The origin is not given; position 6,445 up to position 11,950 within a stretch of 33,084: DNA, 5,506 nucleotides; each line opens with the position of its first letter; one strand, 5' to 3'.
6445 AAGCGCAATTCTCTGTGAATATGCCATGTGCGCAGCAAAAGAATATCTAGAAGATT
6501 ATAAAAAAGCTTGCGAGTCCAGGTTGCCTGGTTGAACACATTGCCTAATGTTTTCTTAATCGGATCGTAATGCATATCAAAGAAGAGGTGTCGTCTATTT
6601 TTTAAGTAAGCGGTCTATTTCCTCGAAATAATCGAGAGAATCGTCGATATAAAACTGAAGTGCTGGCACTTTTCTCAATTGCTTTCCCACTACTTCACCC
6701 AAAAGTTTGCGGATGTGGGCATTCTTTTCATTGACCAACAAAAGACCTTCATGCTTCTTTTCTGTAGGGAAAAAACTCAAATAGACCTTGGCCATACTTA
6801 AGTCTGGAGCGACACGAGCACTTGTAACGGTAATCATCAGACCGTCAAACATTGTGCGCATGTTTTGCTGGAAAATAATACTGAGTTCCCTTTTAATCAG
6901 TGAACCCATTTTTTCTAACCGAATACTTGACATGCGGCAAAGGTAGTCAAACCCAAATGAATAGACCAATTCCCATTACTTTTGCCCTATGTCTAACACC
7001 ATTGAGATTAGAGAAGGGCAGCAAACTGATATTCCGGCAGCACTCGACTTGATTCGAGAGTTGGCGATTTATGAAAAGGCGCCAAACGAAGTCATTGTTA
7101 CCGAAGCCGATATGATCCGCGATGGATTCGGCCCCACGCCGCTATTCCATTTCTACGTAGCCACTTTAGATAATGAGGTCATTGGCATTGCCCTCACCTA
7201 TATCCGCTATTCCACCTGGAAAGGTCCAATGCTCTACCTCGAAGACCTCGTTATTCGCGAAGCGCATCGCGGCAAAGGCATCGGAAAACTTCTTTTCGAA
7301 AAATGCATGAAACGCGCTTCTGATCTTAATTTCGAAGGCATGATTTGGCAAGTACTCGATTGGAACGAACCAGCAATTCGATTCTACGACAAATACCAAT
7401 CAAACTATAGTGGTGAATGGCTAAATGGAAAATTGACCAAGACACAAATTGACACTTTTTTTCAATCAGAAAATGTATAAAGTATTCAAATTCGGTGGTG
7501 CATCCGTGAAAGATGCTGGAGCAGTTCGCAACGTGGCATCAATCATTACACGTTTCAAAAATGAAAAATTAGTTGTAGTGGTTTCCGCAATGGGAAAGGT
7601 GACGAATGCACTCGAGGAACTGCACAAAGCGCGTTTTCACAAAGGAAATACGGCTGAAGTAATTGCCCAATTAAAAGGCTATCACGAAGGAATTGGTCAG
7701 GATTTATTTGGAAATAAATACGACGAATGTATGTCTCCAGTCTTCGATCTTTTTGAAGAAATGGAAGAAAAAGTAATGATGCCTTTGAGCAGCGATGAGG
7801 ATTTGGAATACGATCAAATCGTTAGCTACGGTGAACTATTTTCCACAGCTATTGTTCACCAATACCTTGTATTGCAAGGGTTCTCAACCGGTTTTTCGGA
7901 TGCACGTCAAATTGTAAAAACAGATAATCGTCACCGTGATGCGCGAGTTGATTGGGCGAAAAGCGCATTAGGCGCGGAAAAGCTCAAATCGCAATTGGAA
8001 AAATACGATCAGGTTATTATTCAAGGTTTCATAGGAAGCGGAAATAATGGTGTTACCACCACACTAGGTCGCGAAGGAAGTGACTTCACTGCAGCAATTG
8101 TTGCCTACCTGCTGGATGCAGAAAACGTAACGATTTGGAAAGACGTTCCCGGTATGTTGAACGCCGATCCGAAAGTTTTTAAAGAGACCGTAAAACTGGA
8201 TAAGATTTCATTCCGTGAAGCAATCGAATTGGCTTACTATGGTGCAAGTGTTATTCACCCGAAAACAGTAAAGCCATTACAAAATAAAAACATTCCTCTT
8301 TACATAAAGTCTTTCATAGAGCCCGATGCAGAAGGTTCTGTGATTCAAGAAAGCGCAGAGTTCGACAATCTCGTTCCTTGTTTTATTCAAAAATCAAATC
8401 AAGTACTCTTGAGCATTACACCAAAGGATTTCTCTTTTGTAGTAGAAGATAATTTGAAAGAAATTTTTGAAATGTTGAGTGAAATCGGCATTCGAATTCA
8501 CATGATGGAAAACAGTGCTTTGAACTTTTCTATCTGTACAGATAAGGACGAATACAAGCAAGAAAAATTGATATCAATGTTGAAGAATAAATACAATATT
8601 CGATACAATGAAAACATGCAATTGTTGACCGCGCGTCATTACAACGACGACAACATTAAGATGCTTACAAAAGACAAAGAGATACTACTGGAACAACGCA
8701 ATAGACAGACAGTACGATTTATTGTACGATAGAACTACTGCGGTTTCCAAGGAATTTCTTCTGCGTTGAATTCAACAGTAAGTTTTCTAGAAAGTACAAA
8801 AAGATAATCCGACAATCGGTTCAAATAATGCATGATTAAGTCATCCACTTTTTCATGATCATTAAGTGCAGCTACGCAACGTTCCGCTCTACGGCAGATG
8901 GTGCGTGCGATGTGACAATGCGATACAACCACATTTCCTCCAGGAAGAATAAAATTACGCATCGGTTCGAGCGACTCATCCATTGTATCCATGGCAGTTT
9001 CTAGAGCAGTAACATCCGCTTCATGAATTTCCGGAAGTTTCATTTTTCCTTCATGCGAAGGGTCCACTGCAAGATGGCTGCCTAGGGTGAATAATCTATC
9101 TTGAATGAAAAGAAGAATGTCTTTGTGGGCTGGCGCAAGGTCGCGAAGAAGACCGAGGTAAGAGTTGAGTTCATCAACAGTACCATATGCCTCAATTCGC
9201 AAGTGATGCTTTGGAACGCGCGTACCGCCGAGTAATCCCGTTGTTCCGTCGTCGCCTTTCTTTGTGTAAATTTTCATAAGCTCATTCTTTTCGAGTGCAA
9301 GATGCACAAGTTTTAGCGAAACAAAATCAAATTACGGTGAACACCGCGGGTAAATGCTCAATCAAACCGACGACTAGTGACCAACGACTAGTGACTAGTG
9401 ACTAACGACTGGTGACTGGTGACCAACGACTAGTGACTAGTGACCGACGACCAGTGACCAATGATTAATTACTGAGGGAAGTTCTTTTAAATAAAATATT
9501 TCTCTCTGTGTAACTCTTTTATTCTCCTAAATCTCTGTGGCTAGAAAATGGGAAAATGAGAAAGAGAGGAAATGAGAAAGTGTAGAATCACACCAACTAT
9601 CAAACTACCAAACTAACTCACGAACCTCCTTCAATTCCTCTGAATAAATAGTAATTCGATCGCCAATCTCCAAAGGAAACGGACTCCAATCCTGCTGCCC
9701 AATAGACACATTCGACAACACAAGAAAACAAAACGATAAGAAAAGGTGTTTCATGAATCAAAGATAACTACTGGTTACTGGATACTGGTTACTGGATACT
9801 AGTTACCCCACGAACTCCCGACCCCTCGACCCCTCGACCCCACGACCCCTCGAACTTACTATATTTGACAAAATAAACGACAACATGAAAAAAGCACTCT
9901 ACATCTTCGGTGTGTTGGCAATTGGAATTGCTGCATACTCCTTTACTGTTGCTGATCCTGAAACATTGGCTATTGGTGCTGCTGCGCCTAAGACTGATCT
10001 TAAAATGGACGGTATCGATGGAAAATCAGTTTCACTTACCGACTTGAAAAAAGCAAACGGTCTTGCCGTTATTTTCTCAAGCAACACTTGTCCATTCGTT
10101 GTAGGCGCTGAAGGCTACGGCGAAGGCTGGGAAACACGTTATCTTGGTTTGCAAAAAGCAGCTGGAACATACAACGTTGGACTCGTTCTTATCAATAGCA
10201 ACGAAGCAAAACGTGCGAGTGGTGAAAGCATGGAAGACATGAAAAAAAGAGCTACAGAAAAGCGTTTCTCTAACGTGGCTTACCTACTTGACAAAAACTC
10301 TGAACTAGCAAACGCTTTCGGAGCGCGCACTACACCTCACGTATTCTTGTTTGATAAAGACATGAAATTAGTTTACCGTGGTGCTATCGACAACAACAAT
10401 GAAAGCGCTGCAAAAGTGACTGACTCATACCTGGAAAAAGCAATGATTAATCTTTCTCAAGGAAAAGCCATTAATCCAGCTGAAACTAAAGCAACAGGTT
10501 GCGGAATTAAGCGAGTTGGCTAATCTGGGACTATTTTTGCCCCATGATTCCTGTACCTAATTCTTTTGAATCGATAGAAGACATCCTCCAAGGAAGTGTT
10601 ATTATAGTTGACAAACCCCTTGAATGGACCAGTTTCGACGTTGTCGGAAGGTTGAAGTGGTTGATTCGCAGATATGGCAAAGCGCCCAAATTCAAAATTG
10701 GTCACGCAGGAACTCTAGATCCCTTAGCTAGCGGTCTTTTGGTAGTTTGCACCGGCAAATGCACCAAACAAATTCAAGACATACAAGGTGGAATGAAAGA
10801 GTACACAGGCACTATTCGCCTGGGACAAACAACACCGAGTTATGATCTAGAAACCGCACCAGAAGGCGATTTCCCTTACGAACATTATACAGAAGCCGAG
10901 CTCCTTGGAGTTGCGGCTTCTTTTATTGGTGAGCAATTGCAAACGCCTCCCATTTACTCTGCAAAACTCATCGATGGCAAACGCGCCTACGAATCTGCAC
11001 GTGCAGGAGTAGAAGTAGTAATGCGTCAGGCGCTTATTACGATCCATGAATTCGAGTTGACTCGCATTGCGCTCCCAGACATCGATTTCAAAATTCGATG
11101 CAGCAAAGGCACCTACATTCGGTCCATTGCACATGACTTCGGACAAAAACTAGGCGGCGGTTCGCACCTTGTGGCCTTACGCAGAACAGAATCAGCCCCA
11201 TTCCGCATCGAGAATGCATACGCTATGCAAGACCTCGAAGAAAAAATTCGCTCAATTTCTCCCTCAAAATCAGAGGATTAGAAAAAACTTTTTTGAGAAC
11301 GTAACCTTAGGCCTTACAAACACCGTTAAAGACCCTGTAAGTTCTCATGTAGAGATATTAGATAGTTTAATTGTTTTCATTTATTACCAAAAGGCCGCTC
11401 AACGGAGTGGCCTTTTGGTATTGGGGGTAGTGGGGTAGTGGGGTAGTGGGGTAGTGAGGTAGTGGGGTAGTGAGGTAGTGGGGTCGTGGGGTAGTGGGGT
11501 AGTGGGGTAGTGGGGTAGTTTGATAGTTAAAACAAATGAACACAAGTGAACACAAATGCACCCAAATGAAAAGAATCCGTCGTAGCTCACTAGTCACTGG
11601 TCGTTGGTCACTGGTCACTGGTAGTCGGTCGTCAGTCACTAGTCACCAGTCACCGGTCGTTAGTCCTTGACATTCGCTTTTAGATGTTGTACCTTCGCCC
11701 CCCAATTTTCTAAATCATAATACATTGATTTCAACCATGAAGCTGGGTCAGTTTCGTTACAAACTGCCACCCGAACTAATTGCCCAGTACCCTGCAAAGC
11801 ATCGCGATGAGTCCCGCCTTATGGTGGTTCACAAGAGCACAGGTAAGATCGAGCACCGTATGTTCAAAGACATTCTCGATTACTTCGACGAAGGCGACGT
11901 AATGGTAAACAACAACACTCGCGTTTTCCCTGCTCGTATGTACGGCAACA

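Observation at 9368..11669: Two ~246-bp composite short-period repeat modules in inverted orientation bracket the redoxin-truB gene pair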

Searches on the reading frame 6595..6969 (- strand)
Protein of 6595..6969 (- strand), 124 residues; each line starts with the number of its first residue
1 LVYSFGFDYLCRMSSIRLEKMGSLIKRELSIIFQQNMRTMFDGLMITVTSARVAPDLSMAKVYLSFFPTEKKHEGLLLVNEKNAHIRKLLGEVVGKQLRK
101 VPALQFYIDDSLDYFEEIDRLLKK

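Call 58: search_protein_families(library=pfam, proteins=[window:6595-6969:-], max_evalue=0.00001)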
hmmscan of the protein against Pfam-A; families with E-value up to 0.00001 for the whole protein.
window:6595-6969:- (124 aa): 1 family
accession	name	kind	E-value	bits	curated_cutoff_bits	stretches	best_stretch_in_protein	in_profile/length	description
PF02033.23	RBFA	-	4.9e-24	85.1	34.7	1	17-122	1-105/105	Ribosome-binding factor A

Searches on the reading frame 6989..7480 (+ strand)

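Call 10: search_protein_families(library=pfam, proteins=[window:6989-7480:+])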
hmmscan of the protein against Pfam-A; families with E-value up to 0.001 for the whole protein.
window:6989-7480:+ (163 aa): 4 families
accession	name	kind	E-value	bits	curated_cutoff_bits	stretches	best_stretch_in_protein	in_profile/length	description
PF00583.31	Acetyltransf_1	-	4.2e-18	66.1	20.7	1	50-135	31-113/116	Acetyltransferase (GNAT) family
PF13508.13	Acetyltransf_7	-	2.8e-12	47.3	27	1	53-136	3-80/84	Acetyltransferase (GNAT) domain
PF13673.13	Acetyltransf_10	-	2e-06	28.2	23.6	1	53-118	31-88/128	Acetyltransferase (GNAT) domain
PF14542.12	Acetyltransf_CG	-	0.00071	20.1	30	0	69-112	12-55/80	GCN5-related N-acetyl-transferase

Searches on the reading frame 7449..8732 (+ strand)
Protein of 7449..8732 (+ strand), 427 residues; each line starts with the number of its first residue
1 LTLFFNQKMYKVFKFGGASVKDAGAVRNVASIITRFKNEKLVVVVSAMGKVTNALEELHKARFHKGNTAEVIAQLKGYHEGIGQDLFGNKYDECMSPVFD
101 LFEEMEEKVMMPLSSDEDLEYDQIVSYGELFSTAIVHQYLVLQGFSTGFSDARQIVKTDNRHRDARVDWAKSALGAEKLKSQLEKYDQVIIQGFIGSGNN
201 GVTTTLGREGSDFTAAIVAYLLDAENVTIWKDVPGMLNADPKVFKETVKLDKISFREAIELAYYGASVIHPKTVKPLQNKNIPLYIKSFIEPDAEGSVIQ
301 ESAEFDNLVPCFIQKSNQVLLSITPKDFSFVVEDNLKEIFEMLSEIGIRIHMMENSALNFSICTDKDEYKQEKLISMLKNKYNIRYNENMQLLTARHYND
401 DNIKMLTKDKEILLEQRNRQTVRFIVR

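Call 10: search_protein_families(library=pfam, proteins=[window:7449-8732:+])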
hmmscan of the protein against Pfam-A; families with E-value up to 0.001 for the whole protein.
window:7449-8732:+ (427 aa): 1 family
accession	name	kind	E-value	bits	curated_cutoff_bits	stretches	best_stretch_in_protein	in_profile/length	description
PF00696.33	AA_kinase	-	2e-44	152.5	24.9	1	9-288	1-234/234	Amino acid kinase family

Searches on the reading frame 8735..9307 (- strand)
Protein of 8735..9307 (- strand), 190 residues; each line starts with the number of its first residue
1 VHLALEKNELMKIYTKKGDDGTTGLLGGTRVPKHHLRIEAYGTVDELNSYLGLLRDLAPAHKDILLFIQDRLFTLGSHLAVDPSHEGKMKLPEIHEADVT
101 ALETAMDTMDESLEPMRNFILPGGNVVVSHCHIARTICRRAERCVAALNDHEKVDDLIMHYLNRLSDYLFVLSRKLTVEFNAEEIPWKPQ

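Call 10: search_protein_families(library=pfam, proteins=[window:8735-9307:-])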
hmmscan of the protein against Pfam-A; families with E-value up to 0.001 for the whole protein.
window:8735-9307:- (190 aa): 1 family
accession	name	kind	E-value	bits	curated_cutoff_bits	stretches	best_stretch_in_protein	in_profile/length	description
PF01923.23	Cob_adeno_trans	-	6.6e-62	209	24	1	13-175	1-170/171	Cobalamin adenosyltransferase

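Call 16: find_encoding_contigs(protein=window:8735-9307:-, flank=10000, max_places=10)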
Protein window:8735-9307:- (190 aa): 2 contigs read that carry it; 2 places shown.
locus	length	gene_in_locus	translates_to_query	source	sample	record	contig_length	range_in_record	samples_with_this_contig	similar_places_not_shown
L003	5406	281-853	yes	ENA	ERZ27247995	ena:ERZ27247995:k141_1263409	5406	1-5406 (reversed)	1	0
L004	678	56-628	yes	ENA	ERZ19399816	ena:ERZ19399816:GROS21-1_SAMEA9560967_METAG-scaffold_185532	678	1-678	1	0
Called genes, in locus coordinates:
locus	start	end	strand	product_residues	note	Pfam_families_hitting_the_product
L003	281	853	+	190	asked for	PF01923:Cob_adeno_trans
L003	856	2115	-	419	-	PF00696:AA_kinase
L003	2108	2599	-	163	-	PF00583:Acetyltransf_1, PF13673:Acetyltransf_10 (weak), PF13508:Acetyltransf_7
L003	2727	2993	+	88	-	PF02033:RBFA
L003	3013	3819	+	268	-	PF01209:Ubie_methyltran (faint), PF13489:Methyltransf_23, PF05891:Methyltransf_PK (weak), PF13847:Methyltransf_31, PF08241:Methyltransf_11, PF08242:Methyltransf_12, PF13649:Methyltransf_25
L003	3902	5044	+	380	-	PF12704:MacB_PCD (weak), PF02687:FtsX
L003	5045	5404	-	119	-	?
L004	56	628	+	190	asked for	PF01923:Cob_adeno_trans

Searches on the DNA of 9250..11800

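Call 45: search_rna_families(source=window, start=9250, end=11800, threshold=evalue, max_evalue=5)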
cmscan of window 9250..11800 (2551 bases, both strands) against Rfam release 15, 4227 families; matches with E-value up to 5: 6.
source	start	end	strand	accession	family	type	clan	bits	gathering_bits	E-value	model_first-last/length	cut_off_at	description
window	11389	11416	+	RF02066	STnc320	Gene; sRNA;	-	19.4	50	2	20-47/55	no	Salmonella enterica sRNA STnc320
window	10262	10325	+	RF00341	snoZ39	Gene; snRNA; snoRNA; CD-box;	-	18.8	39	4.4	1-63/63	no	Small nucleolar RNA Z39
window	11386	11421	+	RF03474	mir-4766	Gene; miRNA;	-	18.7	72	3.2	1-56/56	no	mir-4766 microRNA precursor family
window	11381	11424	+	RF00816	mir-245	Gene; miRNA;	-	18.2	70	2.7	1-85/85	no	mir-245 microRNA precursor family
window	11384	11421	+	RF04132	mir-4436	Gene; miRNA;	-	18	74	2.6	1-85/85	no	mir-4436 microRNA precursor family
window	11374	11419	+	RF00125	IS128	Gene; sRNA;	-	17.4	80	1.8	152-198/209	no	IS128 RNA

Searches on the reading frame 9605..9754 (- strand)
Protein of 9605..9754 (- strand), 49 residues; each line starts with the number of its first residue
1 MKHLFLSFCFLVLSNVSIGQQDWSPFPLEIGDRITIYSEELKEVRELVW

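Call 60: search_protein_families(library=pfam, proteins=[window:9605-9754:-], max_evalue=0.05)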
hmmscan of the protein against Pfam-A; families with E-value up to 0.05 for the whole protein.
window:9605-9754:- (49 aa): 0 families

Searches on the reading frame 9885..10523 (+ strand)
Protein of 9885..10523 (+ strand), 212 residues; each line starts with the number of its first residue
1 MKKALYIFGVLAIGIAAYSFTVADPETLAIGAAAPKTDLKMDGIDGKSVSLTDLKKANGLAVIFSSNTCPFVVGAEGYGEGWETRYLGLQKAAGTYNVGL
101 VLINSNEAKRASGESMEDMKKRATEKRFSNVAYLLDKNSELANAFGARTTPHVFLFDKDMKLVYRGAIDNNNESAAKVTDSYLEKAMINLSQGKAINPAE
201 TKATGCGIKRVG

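Call 10: search_protein_families(library=pfam, proteins=[window:9885-10523:+])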
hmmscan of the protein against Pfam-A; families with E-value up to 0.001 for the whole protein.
window:9885-10523:+ (212 aa): 4 families
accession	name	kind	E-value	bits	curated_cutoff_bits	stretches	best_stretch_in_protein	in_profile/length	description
PF08534.16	Redoxin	-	4.4e-09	36.7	26.6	1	31-174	3-142/148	Redoxin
PF00578.27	AhpC-TSA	-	1.1e-08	35.4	26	1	30-164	1-123/124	AhpC/TSA family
PF13098.12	Thioredoxin_2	-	6.9e-07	30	27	1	60-171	8-98/104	Thioredoxin-like domain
PF20029.6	DUF6436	-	2.3e-05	24.5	27.3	1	110-206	36-129/133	Domain of unknown function (DUF6436)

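Call 17: find_encoding_contigs(protein=window:9885-10523:+, flank=10000, max_places=10)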
Protein window:9885-10523:+ (212 aa): no gene with exactly this product is on record in the collection.

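Call 61: search_protein_families(library=ncbifam, proteins=[window:9885-10523:+], max_evalue=0.01)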
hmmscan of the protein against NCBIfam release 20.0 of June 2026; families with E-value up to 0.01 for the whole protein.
window:9885-10523:+ (212 aa): 1 family
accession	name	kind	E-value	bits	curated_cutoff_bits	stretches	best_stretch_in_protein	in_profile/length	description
NF002854.0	PRK03147.1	subfamily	6.9e-05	22.8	170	1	9-163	17-153/176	thiol-disulfide oxidoreductase ResA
